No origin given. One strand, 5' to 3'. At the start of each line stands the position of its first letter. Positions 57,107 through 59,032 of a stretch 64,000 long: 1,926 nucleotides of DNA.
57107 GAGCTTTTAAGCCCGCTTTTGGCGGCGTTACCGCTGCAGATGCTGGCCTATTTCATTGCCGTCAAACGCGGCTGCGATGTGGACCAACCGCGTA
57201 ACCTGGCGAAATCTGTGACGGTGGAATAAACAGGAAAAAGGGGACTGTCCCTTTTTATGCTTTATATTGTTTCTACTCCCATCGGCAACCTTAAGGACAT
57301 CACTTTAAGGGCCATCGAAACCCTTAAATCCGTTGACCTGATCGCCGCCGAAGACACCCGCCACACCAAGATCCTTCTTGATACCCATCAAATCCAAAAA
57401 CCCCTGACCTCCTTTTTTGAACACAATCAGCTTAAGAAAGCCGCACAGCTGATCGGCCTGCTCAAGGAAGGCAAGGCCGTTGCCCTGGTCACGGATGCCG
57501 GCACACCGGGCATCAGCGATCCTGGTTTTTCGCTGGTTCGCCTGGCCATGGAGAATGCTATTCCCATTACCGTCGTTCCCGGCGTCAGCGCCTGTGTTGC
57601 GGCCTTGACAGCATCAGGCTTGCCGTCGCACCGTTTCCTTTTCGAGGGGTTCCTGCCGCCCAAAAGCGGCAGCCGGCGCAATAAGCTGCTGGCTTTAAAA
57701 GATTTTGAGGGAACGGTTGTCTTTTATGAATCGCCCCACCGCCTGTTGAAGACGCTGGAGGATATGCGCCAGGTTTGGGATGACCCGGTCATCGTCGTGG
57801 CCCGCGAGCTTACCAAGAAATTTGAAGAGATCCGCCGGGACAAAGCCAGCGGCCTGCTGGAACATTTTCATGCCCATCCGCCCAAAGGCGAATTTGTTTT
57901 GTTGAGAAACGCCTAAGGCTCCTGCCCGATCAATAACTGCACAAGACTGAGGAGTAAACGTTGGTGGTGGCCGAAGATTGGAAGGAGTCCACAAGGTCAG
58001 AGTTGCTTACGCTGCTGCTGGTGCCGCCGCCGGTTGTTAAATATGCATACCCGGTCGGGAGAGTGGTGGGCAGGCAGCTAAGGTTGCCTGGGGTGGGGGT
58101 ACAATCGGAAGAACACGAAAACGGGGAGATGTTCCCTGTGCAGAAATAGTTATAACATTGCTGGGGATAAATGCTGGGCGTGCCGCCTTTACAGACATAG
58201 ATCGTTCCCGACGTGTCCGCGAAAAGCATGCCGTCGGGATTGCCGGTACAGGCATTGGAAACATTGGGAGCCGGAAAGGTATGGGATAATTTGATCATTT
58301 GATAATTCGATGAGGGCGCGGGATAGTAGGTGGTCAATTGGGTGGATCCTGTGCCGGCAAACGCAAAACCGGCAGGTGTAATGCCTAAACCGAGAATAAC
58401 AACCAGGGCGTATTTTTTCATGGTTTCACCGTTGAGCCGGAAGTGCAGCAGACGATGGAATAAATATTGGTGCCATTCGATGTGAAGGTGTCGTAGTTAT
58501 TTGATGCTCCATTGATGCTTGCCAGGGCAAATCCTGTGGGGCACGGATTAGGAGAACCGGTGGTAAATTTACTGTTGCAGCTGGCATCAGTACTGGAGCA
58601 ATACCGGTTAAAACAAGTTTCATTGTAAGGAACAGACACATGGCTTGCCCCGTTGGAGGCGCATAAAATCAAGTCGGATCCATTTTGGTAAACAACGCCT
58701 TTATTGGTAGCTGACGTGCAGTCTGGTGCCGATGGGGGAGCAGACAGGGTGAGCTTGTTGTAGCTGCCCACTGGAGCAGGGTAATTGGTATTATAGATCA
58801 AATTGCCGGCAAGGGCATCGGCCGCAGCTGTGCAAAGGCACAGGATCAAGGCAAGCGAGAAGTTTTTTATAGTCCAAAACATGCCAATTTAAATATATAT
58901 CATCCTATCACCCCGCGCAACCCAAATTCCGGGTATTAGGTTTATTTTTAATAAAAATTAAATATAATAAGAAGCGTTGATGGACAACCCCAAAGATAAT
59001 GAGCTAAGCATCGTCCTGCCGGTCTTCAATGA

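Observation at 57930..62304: Family of three tandem secreted Cys-rich paralogs sharing a '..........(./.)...' N-terminal motif, one fused to a long collagen-like GNT/GAY repeat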

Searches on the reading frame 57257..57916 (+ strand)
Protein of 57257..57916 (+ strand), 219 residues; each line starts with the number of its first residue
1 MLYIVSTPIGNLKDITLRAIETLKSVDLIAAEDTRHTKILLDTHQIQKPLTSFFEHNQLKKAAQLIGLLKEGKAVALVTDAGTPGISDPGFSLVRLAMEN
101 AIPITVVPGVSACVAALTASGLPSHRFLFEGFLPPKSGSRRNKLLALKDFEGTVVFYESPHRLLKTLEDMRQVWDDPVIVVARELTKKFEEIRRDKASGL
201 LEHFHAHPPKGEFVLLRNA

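Call 18: search_protein_families(library=pfam, proteins=[window:57257-57916:+], max_evalue=0.001)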
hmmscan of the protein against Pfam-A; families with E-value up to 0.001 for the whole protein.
window:57257-57916:+ (219 aa): 1 family
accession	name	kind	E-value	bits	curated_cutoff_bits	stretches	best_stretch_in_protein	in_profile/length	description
PF00590.25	TP_methylase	-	1.1e-37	130.5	27.8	1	1-198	1-209/212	Tetrapyrrole (Corrin/Porphyrin) Methylases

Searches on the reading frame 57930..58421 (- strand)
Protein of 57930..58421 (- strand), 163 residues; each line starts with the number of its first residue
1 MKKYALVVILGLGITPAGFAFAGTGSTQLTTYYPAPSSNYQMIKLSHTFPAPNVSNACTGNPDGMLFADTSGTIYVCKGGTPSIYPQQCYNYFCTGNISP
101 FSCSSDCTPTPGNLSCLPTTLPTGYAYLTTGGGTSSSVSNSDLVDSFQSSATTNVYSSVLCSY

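Call 4: search_protein_families(library=pfam, proteins=[window:57930-58421:-], max_evalue=1)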
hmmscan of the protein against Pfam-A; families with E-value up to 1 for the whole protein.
window:57930-58421:- (163 aa): 0 families

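Call 6: search_protein_families(library=ncbifam, proteins=[window:57930-58421:-], max_evalue=1)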
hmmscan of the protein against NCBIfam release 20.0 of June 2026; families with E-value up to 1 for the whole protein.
window:57930-58421:- (163 aa): 0 families

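Call 8: find_homologous_proteins(query=A2, max_evalue=0.01)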
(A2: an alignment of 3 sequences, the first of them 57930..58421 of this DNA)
Query A2 (3 sequences) (163 aa, profile of the alignment): 8 proteins with E <= 0.01 among 8000 candidates.
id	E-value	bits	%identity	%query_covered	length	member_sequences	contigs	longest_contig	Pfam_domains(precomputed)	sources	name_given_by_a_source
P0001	1.1e-67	247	100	100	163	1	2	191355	-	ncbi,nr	ncbi:MAG: hypothetical protein KGK03_01495 [Candidatus Omnitrophica bacterium]|nr:hypothetical prote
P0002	4.9e-60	221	30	99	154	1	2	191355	-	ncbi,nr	ncbi:MAG: hypothetical protein KGK03_01500 [Candidatus Omnitrophica bacterium]|nr:hypothetical prote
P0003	5.0e-43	166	29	69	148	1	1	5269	-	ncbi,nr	ncbi:MAG: hypothetical protein KGJ11_04350, partial [Candidatus Omnitrophica bacterium]|nr:hypotheti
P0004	1.9e-30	124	29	69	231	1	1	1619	-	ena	-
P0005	3.2e-20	91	29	57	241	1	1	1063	-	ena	-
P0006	2.2e-17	82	34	57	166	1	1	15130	-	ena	-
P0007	1.5e-16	79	36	61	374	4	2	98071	-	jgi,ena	-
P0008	5.9e-15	74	27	57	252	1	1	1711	-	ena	-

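Call 13: find_encoding_contigs(protein=P0007, flank=10000, max_places=4)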
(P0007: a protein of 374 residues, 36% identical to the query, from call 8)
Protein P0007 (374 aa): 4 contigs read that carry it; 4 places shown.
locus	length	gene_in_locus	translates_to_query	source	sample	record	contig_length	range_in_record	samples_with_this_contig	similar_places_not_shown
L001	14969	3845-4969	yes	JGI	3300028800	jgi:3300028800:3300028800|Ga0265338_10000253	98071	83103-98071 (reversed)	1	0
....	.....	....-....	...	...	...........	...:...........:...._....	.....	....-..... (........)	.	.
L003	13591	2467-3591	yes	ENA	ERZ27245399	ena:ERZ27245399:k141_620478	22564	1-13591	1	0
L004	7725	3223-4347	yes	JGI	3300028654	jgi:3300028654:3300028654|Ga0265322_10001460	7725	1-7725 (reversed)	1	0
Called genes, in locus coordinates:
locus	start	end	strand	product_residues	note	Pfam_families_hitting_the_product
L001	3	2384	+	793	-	?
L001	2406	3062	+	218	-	-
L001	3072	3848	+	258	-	PF01738:DLH, PF00326:Peptidase_S9 (weak)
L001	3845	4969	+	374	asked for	-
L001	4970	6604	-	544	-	PF07719:TPR_2 (faint), PF14559:TPR_19 (faint), PF13181:TPR_8 (faint), PF13424:TPR_12 (faint), PF13431:TPR_17 (faint), PF13414:TPR_11, PF13428:TPR_14 (faint), PF00515:TPR_1 (weak), +1 more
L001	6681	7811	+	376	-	PF02786:CPSase_L_D2, PF08442:ATP-grasp_2, PF13549:ATP-grasp_5, PF24948:Citrate_synth_N, PF00549:Ligase_CoA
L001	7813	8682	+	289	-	PF02629:CoA_binding, PF13607:Succ_CoA_lig, PF00549:Ligase_CoA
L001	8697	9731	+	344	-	PF10609:ParA, PF01656:CbiA, PF02374:ArsA_ATPase (faint), PF13614:AAA_31, PF06155:GBBH-like_N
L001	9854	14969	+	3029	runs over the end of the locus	-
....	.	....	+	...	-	?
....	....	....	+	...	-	-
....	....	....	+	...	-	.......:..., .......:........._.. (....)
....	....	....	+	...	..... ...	-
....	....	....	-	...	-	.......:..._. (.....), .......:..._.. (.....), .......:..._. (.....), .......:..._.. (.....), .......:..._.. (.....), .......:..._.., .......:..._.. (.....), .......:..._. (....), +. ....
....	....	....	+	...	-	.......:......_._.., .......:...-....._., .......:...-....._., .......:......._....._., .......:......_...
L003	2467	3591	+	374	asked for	-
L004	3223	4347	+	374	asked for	-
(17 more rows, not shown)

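Call 17: find_encoding_contigs(protein=P0006, flank=10000, max_places=3)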
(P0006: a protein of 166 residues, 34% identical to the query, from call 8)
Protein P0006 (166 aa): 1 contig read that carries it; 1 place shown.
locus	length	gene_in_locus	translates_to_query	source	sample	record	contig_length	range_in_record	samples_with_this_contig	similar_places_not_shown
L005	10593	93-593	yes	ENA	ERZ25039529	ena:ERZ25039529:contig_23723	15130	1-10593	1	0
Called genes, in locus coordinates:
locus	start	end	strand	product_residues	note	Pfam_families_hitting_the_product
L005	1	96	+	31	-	?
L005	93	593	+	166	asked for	-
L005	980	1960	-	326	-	-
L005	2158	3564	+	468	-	PF07690:MFS_1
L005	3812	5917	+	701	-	PF16177:ACAS_N, PF00501:AMP-binding, PF13193:AMP-binding_C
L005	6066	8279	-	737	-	PF00486:Trans_reg_C, PF26550:Tricorn_2nd (weak), PF26549:Tricorn_N, PF07676:PD40 (weak), PF26549:Tricorn_N, PF26549:Tricorn_N, PF26549:Tricorn_N, PF07676:PD40, +7 more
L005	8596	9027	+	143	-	-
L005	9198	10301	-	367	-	PF07238:PilZ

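Call 73: find_encoding_contigs(protein=P0003, flank=6000, max_places=4)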
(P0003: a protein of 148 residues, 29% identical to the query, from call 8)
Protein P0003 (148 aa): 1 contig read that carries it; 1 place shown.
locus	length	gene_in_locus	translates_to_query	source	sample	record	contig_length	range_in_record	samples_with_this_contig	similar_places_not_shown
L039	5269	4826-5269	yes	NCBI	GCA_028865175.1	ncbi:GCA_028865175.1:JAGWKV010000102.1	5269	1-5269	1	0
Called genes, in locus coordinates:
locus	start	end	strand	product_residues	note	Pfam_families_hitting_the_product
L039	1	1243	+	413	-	?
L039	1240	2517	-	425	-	PF01979:Amidohydro_1, PF12890:DHOase, PF07969:Amidohydro_3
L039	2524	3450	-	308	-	PF02729:OTCace_N, PF00185:OTCace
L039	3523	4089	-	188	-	PF00156:Pribosyltran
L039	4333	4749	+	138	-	-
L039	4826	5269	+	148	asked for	?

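Call 74: find_encoding_contigs(protein=P0002, flank=5000, max_places=3)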
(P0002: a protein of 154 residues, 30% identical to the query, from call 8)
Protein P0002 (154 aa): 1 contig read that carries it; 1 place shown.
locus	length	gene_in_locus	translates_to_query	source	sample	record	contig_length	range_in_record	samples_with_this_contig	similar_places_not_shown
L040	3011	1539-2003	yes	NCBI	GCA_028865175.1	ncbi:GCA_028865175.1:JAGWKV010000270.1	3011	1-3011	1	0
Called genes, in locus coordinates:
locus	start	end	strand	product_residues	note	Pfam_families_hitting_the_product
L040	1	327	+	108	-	?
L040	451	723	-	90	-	PF07578:LAB_N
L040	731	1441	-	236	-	PF13641:Glyco_tranf_2_3, PF00535:Glycos_transf_2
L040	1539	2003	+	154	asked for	-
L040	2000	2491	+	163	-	-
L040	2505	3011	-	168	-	PF00590:TP_methylase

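Call 81: search_protein_families(library=phrogs, proteins=[window:57930-58421:-], max_evalue=0.01)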
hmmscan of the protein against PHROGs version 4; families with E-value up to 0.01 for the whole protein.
window:57930-58421:- (163 aa): 0 families

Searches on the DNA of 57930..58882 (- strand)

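Call 76: search_dna_similar(query=window:57930-58882:-, collection=phages, mode=distant, max_rows=5)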
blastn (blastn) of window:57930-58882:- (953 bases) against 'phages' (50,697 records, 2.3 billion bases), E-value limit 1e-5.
No match.
